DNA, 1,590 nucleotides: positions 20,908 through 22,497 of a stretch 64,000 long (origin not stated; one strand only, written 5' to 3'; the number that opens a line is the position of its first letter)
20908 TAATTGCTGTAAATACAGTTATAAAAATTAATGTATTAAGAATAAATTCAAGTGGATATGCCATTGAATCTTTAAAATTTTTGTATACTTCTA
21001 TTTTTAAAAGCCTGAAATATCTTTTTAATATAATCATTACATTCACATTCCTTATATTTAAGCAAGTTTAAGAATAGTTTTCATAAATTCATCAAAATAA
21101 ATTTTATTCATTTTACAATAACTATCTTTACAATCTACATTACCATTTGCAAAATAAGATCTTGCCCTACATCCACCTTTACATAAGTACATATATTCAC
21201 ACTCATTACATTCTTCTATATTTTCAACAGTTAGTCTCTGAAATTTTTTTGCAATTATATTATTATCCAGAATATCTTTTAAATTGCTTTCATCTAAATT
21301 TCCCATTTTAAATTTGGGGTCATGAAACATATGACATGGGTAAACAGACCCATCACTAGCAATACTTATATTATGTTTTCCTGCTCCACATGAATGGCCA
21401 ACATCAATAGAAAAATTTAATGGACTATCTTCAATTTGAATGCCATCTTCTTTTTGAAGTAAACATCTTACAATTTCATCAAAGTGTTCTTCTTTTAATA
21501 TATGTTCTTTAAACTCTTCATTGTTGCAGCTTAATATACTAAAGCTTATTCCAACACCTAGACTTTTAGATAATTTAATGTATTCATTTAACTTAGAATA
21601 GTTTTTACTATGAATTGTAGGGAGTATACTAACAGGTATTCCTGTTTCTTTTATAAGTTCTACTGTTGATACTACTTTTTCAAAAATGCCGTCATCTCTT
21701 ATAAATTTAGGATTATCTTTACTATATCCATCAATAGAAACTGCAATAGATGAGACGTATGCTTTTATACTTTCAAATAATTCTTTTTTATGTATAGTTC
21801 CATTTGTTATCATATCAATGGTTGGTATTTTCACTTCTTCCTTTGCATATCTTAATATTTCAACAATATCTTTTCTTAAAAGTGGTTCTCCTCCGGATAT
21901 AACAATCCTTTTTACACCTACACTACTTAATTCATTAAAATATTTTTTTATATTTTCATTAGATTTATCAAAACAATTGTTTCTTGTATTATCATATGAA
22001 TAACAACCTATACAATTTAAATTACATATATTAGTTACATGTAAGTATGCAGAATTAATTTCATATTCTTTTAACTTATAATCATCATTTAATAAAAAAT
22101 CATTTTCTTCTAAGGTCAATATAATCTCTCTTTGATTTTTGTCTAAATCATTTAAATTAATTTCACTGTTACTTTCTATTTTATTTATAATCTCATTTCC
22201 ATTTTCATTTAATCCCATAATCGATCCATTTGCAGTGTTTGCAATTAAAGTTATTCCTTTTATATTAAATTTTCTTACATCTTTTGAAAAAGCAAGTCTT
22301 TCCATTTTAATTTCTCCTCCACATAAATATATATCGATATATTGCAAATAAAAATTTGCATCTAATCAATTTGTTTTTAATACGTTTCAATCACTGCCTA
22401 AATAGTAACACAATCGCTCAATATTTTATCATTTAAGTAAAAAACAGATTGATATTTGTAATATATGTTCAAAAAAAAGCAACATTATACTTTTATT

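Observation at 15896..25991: agr quorum-sensing cassette coupled to an skf-like radical-SAM RiPP island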

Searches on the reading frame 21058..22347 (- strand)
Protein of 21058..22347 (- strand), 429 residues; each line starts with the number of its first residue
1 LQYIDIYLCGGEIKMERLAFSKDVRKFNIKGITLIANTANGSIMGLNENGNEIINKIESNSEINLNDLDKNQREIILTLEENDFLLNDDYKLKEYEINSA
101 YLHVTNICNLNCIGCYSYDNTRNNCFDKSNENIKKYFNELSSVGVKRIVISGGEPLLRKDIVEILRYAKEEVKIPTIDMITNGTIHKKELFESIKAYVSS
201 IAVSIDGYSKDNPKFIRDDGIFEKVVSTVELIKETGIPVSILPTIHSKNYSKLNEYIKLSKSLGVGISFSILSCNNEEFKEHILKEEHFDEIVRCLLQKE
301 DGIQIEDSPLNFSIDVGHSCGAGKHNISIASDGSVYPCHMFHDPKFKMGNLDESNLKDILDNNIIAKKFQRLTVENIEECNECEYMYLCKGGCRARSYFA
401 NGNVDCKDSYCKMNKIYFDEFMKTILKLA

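Call 3: search_protein_families(library=ncbifam, proteins=[window:21058-22347:-], max_evalue=0.01)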
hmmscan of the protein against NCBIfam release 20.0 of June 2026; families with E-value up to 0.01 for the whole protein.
window:21058-22347:- (429 aa): 81 families (the best 25 are shown)
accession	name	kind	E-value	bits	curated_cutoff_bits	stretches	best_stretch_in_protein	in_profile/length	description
TIGR04055.1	rSAM_NirJ2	equivalog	1.8e-36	126.3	500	1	104-412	6-323/326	putative heme d1 biosynthesis radical SAM protein NirJ2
TIGR04545.1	rSAM_ahbD_hemeb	equivalog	4.2e-35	121.8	500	2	103-295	5-200/339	heme b synthase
NF050035.1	rSAM_WgK_link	exception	4.9e-34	117.9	650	2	102-271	13-182/367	radical SAM/SPASM peptide maturase WgkB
NF045574.1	sacti_mat_StsB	exception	7.1e-34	117.4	625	1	23-403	14-405/466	StsB family radical SAM/SPASM domain sactipeptide maturase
TIGR04250.1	SCM_rSAM_ScmE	equivalog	6.2e-33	114.2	400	2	100-259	5-164/358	SynChlorMet cassette radical SAM/SPASM protein ScmE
TIGR04051.1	rSAM_NirJ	equivalog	1.5e-31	109.7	515.45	2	105-265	9-168/354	heme d1 biosynthesis radical SAM protein NirJ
TIGR03962.1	mycofact_rSAM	equivalog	1.2e-30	106.9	265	1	103-413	17-333/339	mycofactocin radical SAM maturase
NF041298.1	rSAM_mat_DynA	equivalog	4.6e-30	104.8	450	1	104-417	7-346/356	dynobactin maturation radical SAM/SPASM protein DynA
TIGR04163.1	rSAM_cobopep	equivalog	1e-29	103.6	375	2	319-416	313-410/428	peptide-modifying radical SAM enzyme CbpB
TIGR04053.2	TIGR04053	equivalog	1.5e-29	103.4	395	2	103-267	13-180/366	TIGR04053 family radical SAM/SPASM domain-containing protein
TIGR04054.1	rSAM_NirJ1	equivalog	2.4e-29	102.1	650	2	103-261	41-198/387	putative heme d1 biosynthesis radical SAM protein NirJ1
TIGR04347.1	pseudo_SAM_Halo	equivalog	6.8e-29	101.3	525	2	102-266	42-205/390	TIGR04347 family pseudo-SAM/SPASM protein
TIGR04546.1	rSAM_ahbC_deAc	equivalog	1.1e-28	100.2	650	2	103-262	44-202/390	12,18-didecarboxysiroheme deacetylase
NF047865.1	rSAM_PapB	equivalog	9.7e-27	94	340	1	97-404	2-327/330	PapB family radical SAM/SPASM ranthipeptide maturase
TIGR03942.1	sulfatase_rSAM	equivalog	8.5e-26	90.9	349.45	1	106-427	9-359/363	anaerobic sulfatase maturase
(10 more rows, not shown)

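Call 4: search_protein_families(library=pfam, proteins=[window:21058-22347:-], max_evalue=0.01)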
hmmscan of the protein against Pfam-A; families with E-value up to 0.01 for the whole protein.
window:21058-22347:- (429 aa): 4 families
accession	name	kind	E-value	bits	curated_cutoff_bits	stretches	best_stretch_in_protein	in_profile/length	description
PF04055.27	Radical_SAM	-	5.6e-27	95.4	29.5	1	104-258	3-164/166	Radical SAM superfamily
PF13186.11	SPASM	-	3.4e-11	43.7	21.5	1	320-384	1-67/67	Iron-sulfur cluster-binding domain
PF13353.11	Fer4_12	-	4.8e-09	37.1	22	1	106-209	13-117/137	4Fe-4S single cluster domain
PF23206.1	PCDH15_12th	-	0.0041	17.5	27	0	147-212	38-103/115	PCDH15-like domain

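Call 8: find_homologous_proteins(query=window:21058-22305:-, max_evalue=1e-10)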
Query window:21058-22305:- (415 aa): 810 proteins with E <= 1e-10 among 6300 candidates; the best 120 are listed.
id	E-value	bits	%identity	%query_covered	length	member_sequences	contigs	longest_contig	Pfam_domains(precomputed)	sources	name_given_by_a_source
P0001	5.1e-273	923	100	100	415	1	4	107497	PF13186.12,PF04055.28,PF13353.12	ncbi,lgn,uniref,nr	ncbi:radical SAM/SPASM domain-containing protein [Clostridium sp.]|uniref:radical SAM/SPASM domain-c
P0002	2.4e-227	773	82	100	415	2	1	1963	PF13186.12,PF04055.28,PF13353.12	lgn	-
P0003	1.1e-225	767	83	100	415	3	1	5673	PF13186.12,PF04055.28,PF13353.12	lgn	-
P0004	1.0e-111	392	53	80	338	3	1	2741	PF13186.12,PF04055.28,PF13353.12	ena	-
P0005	7.5e-111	389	45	99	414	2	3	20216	PF13186.12,PF04055.28,PF13353.12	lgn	-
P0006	3.5e-110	387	51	83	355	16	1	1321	PF13186.12,PF04055.28,PF13353.12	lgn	-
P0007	1.0e-109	385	46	100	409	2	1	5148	PF13186.12,PF04055.28,PF13353.12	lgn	-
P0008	1.7e-109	385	47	97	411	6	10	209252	PF13186.12,PF04055.28,PF13353.12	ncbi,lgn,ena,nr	ncbi:MAG: radical SAM protein [Lachnospiraceae bacterium]|nr:radical SAM protein [Lachnospiraceae ba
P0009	3.8e-109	384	46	96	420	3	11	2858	PF13186.12,PF04055.28,PF13353.12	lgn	-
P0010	1.7e-108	381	44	98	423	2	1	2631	PF13186.12,PF04055.28,PF13353.12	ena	-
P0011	2.2e-108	381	43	98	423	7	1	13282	PF13186.12,PF04055.28,PF13353.12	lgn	-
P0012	1.1e-107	379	44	98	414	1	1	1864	PF13186.12,PF04055.28,PF13353.12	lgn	-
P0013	2.9e-107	377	45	99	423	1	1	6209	PF13186.12,PF04055.28,PF13353.12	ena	-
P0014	4.8e-106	373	47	98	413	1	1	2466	PF13186.12,PF04055.28,PF13353.12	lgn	-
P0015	1.1e-104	369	43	97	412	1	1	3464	PF13186.12,PF04055.28,PF13353.12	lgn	-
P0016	1.3e-104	369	43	98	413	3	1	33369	PF13186.12,PF04055.28,PF13353.12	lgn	-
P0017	1.7e-104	368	45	97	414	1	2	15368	PF13186.12,PF04055.28,PF13353.12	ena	-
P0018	2.5e-104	368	44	99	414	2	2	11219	PF13186.12,PF04055.28,PF13353.12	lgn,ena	-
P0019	3.1e-104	367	46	97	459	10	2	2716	PF13186.12,PF04055.28,PF13353.12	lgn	-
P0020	6.2e-104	366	44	99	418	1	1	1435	PF13186.12,PF04055.28,PF13353.12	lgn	-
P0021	1.2e-103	365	44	99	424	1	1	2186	PF13186.12,PF04055.28,PF13353.12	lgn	-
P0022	1.5e-103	365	44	98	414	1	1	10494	PF13186.12,PF04055.28,PF13353.12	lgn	-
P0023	2.5e-103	364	44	98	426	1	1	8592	PF13186.12,PF04055.28,PF13353.12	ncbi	-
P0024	8.5e-103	363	43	97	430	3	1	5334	PF13186.12,PF04055.28,PF13353.12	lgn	-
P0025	1.1e-102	362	42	96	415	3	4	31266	PF13186.12,PF04055.28,PF13353.12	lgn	-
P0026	2.6e-102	361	45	98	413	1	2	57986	PF13186.12,PF04055.28,PF13353.12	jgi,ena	-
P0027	5.5e-102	360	42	94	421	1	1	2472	PF13186.12,PF04055.28,PF13353.12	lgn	-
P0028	2.0e-101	358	44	97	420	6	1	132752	PF13186.12,PF04055.28,PF13353.12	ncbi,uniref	ncbi:radical SAM protein [Lysinibacillus xylanilyticus]|uniref:radical SAM protein n=1 Tax=Lysinibac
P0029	2.2e-101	358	43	99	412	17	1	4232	PF13186.12,PF04055.28,PF13353.12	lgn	-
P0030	4.0e-101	357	45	97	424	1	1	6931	PF13186.12,PF04055.28,PF13353.12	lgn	-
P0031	5.4e-101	357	45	95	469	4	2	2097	PF13186.12,PF04055.28,PF13353.12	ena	-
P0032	2.8e-100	354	42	99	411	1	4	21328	PF13186.12,PF04055.28,PF13353.12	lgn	-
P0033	2.9e-100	354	44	97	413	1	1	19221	PF13186.12,PF04055.28,PF13353.12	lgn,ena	-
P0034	5.2e-100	353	42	95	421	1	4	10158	PF13186.12,PF04055.28,PF13353.12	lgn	-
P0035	2.1e-99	351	43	97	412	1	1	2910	PF13186.12,PF04055.28,PF13353.12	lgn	-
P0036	1.0e-98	349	43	99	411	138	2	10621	PF13186.12,PF04055.28,PF13353.12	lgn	-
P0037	3.7e-98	347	42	100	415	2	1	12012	PF13186.12,PF04055.28,PF13353.12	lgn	-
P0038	3.8e-98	347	43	97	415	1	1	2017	PF04055.28,PF13353.12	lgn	-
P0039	4.6e-98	347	41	99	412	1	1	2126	PF13186.12,PF04055.28,PF13353.12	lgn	-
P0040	5.6e-98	347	43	99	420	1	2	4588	PF13186.12,PF04055.28,PF13353.12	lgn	-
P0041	8.7e-98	346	42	99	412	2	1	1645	PF13186.12,PF04055.28,PF13353.12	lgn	-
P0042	9.9e-98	346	42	100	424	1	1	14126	PF13186.12,PF04055.28,PF13353.12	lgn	-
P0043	2.0e-97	345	43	97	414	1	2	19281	PF13186.12,PF04055.28,PF13353.12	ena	-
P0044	2.5e-97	345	41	97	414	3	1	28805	PF13186.12,PF04055.28,PF13353.12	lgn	-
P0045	5.1e-97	344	42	97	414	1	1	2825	PF13186.12,PF04055.28,PF13353.12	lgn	-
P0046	9.0e-97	343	43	100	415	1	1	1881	PF13186.12,PF04055.28,PF13353.12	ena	-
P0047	1.1e-96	343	41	100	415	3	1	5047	PF13186.12,PF04055.28,PF13353.12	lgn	-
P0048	1.5e-96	342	42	99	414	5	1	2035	PF13186.12,PF04055.28,PF13353.12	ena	-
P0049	1.6e-96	342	42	97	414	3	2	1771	PF13186.12,PF04055.28,PF13353.12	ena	-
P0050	2.1e-96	342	42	100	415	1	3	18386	PF13186.12,PF04055.28,PF13353.12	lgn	-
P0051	4.3e-96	341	42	100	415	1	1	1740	PF13186.12,PF04055.28,PF13353.12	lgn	-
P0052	8.0e-96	340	44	97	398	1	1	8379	PF13186.12,PF04055.28,PF13353.12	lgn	-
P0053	1.7e-95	339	41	98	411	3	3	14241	PF13186.12,PF04055.28,PF13353.12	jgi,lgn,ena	-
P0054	2.3e-95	338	41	99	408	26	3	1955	PF13186.12,PF04055.28,PF13353.12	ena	-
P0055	4.4e-95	337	41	99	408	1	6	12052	PF13186.12,PF04055.28,PF13353.12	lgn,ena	-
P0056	1.0e-94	336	40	99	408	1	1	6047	PF13186.12,PF04055.28,PF13353.12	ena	-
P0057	1.7e-94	335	41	98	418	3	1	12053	PF13186.12,PF04055.28,PF13353.12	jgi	jgi:radical SAM protein with 4Fe4S-binding SPASM domain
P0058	2.1e-94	335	45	94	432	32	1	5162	PF13186.12,PF04055.28,PF13353.12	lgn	-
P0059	2.1e-94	335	41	100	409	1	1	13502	PF13186.12,PF04055.28,PF13353.12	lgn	-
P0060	8.2e-94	333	41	98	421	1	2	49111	PF13186.12,PF04055.28,PF13353.12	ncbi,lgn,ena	-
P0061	1.2e-93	333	41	100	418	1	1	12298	PF13186.12,PF04055.28,PF13353.12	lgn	-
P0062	1.4e-93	332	41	96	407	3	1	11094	PF13186.12,PF04055.28,PF13353.12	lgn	-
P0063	1.8e-93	332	41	98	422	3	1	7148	PF13186.12,PF04055.28,PF13353.12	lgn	-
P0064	3.6e-93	331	52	68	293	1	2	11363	PF13186.12,PF04055.28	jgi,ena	-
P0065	5.8e-93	330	41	98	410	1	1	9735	PF13186.12,PF04055.28,PF13353.12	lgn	-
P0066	1.1e-92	329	42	97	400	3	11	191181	PF13186.12,PF04055.28,PF13353.12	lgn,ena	-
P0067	2.2e-92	328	43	98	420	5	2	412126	PF04055.28,PF13353.12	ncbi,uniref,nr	ncbi:radical SAM/SPASM domain-containing protein [Candidatus Galacturonibacter soehngenii]|uniref:Ra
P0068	2.9e-92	328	42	95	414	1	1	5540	PF13186.12,PF04055.28,PF13353.12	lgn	-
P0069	3.0e-92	328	42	94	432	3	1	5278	PF13186.12,PF04055.28,PF13353.12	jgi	jgi:radical SAM protein with 4Fe4S-binding SPASM domain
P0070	5.3e-92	327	40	96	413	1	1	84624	PF13186.12,PF04055.28,PF13353.12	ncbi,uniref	ncbi:radical SAM protein [Gottfriedia sp. NPDC058432]|uniref:radical SAM protein n=1 Tax=Gottfriedia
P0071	6.2e-92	327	41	97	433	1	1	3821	PF13186.12,PF04055.28,PF13353.12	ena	-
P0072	9.1e-92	326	42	97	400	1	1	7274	PF13186.12,PF04055.28,PF13353.12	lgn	-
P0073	1.3e-91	326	44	94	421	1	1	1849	PF13186.12,PF04055.28,PF13353.12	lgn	-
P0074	1.7e-91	325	40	96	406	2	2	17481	PF13186.12,PF04055.28,PF13353.12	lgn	-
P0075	1.8e-91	325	42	98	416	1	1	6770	PF13186.12,PF04055.28,PF13353.12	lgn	-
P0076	2.1e-91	325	41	96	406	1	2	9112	PF13186.12,PF04055.28,PF13353.12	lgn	-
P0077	2.3e-91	325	40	100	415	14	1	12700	PF13186.12,PF04055.28,PF13353.12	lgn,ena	-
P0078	3.1e-91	325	41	99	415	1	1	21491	PF13186.12,PF04055.28,PF13353.12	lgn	-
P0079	3.3e-91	324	41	96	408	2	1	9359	PF13186.12,PF04055.28,PF13353.12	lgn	-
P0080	3.5e-91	324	41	96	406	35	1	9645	PF13186.12,PF04055.28,PF13353.12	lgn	-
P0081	3.7e-91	324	40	97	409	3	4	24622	PF13186.12,PF04055.28,PF13353.12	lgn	-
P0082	5.3e-91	324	48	80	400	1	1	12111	PF13186.12,PF04055.28,PF13353.12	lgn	-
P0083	5.5e-91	324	42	96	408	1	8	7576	PF13186.12,PF04055.28,PF13353.12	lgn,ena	-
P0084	6.6e-91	323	38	96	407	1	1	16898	PF13186.12,PF04055.28,PF13353.12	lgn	-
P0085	6.9e-91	323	41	96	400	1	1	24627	PF13186.12,PF04055.28,PF13353.12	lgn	-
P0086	7.7e-91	323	44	97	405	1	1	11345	PF13186.12,PF04055.28,PF13353.12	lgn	-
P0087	9.8e-91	323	39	97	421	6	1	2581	PF04055.28,PF13353.12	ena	-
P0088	1.1e-90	323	40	100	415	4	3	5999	PF13186.12,PF04055.28,PF13353.12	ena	-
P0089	2.2e-90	322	40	97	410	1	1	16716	PF13186.12,PF04055.28,PF13353.12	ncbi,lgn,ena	-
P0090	2.3e-90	322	39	98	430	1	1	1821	PF13186.12,PF04055.28,PF13353.12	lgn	-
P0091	2.3e-90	322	40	96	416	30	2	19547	PF13186.12,PF04055.28,PF13353.12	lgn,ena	-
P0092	2.6e-90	322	40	96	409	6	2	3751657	PF13186.12,PF04055.28,PF13353.12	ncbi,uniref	ncbi:radical SAM protein [Enterococcus sp. AZ192]|uniref:radical SAM protein n=1 Tax=unclassified En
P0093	2.7e-90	321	38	99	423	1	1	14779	PF13186.12,PF04055.28,PF13353.12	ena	-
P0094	3.0e-90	321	40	97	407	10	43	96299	PF13186.12,PF04055.28,PF13353.12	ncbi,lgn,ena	-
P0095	3.0e-90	321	39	99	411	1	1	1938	PF13186.12,PF04055.28,PF13353.12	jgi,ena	-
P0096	3.4e-90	321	41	97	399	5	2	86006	PF13186.12,PF04055.28,PF13353.12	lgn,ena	-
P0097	3.5e-90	321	48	79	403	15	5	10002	PF13186.12,PF04055.28,PF13353.12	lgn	-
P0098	4.3e-90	321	40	98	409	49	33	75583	PF13186.12,PF04055.28,PF13353.12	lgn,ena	-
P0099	5.8e-90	320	42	99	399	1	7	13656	PF13186.12,PF04055.28,PF13353.12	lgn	-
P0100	6.9e-90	320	43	97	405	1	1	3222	PF13186.12,PF04055.28,PF13353.12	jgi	-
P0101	7.6e-90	320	43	98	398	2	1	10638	PF13186.12,PF04055.28,PF13353.12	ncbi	-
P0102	1.0e-89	320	40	100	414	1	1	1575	PF13186.12,PF04055.28,PF13353.12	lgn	-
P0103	1.8e-89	319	42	99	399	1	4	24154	PF13186.12,PF04055.28,PF13353.12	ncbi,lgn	-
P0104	1.8e-89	319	41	99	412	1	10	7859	PF13186.12,PF04055.28,PF13353.12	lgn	-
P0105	1.8e-89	319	40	96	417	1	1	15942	PF13186.12,PF04055.28,PF13353.12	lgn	-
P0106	1.9e-89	319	39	96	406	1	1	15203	PF13186.12,PF04055.28,PF13353.12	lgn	-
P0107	2.5e-89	318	41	96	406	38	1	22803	PF13186.12,PF04055.28,PF13353.12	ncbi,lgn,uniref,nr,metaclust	ncbi:radical SAM/SPASM domain-containing protein [Kandleria vitulina]|uniref:radical SAM/SPASM domai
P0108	3.1e-89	318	46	86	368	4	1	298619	PF13186.12,PF04055.28,PF13353.12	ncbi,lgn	-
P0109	3.7e-89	318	41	97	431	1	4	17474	PF13186.12,PF04055.28,PF13353.12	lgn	-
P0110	5.4e-89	317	40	98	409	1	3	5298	PF13186.12,PF04055.28,PF13353.12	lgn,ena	-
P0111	5.7e-89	317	41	94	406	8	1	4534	PF13186.12,PF04055.28,PF13353.12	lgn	-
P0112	6.0e-89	317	40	99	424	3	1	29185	PF13186.12,PF04055.28,PF13353.12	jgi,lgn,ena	-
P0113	6.9e-89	317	40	95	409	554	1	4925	PF13186.12,PF04055.28,PF13353.12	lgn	-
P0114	9.3e-89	316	40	98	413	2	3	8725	PF13186.12,PF04055.28,PF13353.12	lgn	-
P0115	1.0e-88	316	40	98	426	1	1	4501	PF13186.12,PF04055.28,PF13353.12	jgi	jgi:radical SAM protein with 4Fe4S-binding SPASM domain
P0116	1.3e-88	316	42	98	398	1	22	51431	PF13186.12,PF04055.28,PF13353.12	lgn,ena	-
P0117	1.8e-88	315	40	99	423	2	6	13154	PF13186.12,PF04055.28,PF13353.12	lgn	-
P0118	2.2e-88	315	42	97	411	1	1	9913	PF13186.12,PF04055.28,PF13353.12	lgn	-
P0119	3.7e-88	314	41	99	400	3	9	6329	PF13186.12,PF04055.28,PF13353.12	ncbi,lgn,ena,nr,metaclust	ncbi:radical SAM domain protein [Peptostreptococcaceae bacterium oral taxon 113 str. W5053]|nr:radic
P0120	4.9e-88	314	43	97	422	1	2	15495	PF13186.12,PF04055.28,PF13353.12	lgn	-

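Call 9: search_solved_structures(query=window:21058-22305:-, max_evalue=0.001, show_alignments=1)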
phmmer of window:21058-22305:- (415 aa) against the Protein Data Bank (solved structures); distinct sequences matched with E-value up to 0.001: 20.
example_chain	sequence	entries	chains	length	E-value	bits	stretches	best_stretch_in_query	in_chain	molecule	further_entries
5wgg_A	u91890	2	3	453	6.7e-18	68.2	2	305-390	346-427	Radical SAM domain protein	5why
4k37_A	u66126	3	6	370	9.6e-13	51.2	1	92-408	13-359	Anaerobic sulfatase-maturating enzyme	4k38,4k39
4k36_A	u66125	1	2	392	1.5e-12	50.6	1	92-408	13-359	Anaerobic sulfatase-maturating enzyme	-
6efn_A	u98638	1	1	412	1.8e-12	50.3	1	78-345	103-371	Sporulation killing factor maturation protein SkfB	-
5vsl_A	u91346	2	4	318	6.8e-11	45.1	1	64-206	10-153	Radical S-adenosyl methionine domain-containing protein 2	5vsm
6q2p_A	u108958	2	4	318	9e-11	44.7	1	64-197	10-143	Radical S-adenosyl methionine domain-containing protein 2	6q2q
6b4c_A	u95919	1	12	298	1.1e-10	44.4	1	87-206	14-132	Viperin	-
9dgw_A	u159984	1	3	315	1.2e-10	44.3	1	87-206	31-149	Radical SAM core domain-containing protein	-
7n7i_A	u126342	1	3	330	1.4e-10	44.1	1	86-206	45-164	Viperin-like enzyme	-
9dfw_A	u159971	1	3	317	1.4e-10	44.1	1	87-206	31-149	Radical SAM core domain-containing protein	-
7n7h_A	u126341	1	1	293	3.5e-10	42.8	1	87-199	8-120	VIPERIN-LIKE ENZYME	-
7tol_A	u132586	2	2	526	4.5e-10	42.4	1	86-244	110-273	glycerol dibiphytanyl glycerol tetraether - macrocyclic archaeol synthase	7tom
6c8v_A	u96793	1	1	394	1.9e-08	37.1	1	89-403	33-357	Coenzyme PQQ synthesis protein E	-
9dfu_A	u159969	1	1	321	4.1e-08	36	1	86-243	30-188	Radical SAM core domain-containing protein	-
8wm2_A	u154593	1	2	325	6.9e-08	35.2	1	87-220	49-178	Fe-S radical SAM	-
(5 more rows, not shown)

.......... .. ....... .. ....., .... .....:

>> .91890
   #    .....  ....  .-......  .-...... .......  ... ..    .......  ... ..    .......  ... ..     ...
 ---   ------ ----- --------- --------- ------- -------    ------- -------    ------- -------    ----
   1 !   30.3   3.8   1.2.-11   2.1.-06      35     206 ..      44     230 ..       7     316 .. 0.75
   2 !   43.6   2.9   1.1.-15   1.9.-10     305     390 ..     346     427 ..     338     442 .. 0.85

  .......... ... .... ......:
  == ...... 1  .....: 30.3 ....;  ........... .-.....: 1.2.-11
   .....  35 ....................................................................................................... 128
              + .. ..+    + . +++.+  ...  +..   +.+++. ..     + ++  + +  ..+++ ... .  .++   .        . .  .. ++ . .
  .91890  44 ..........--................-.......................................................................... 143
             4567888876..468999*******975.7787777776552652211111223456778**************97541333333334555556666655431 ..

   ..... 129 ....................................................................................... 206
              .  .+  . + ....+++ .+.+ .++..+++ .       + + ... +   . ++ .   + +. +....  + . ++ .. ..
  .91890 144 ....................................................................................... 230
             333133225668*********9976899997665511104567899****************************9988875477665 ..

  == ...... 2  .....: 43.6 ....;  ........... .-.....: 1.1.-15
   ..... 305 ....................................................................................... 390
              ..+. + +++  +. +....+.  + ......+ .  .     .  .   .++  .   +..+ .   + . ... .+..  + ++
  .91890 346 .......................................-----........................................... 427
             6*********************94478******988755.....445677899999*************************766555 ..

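Call 10: find_encoding_contigs(protein=P0001, flank=10000, max_places=4)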
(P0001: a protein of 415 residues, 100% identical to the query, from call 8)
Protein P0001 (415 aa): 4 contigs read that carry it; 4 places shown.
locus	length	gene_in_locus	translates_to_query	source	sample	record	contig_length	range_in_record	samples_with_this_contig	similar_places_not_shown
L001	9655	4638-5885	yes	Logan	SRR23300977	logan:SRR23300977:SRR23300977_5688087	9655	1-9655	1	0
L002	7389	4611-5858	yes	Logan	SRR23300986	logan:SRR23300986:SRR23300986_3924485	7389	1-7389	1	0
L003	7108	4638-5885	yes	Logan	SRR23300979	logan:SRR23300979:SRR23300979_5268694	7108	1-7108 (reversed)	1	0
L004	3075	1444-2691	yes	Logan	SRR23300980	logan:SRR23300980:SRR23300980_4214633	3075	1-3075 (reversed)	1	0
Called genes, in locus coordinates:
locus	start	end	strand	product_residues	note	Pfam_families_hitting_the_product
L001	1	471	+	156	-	?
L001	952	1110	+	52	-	-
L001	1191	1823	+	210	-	PF04647:AgrB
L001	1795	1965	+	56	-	-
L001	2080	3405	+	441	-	PF02518:HATPase_c (weak), PF14501:HATPase_c_5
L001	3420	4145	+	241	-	PF00072:Response_reg, PF04397:LytTR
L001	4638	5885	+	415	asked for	PF04055:Radical_SAM, PF13353:Fer4_12, PF13186:SPASM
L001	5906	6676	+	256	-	-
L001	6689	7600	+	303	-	PF00005:ABC_tran, PF13304:AAA_21 (weak)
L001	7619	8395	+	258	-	PF10920:DUF2705 (weak)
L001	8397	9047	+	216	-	PF02517:Rce1-like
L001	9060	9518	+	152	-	-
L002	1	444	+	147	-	?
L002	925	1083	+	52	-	-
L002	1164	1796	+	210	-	PF04647:AgrB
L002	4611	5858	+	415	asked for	PF04055:Radical_SAM, PF13353:Fer4_12, PF13186:SPASM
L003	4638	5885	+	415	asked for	PF04055:Radical_SAM, PF13353:Fer4_12, PF13186:SPASM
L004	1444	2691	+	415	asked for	PF04055:Radical_SAM, PF13353:Fer4_12, PF13186:SPASM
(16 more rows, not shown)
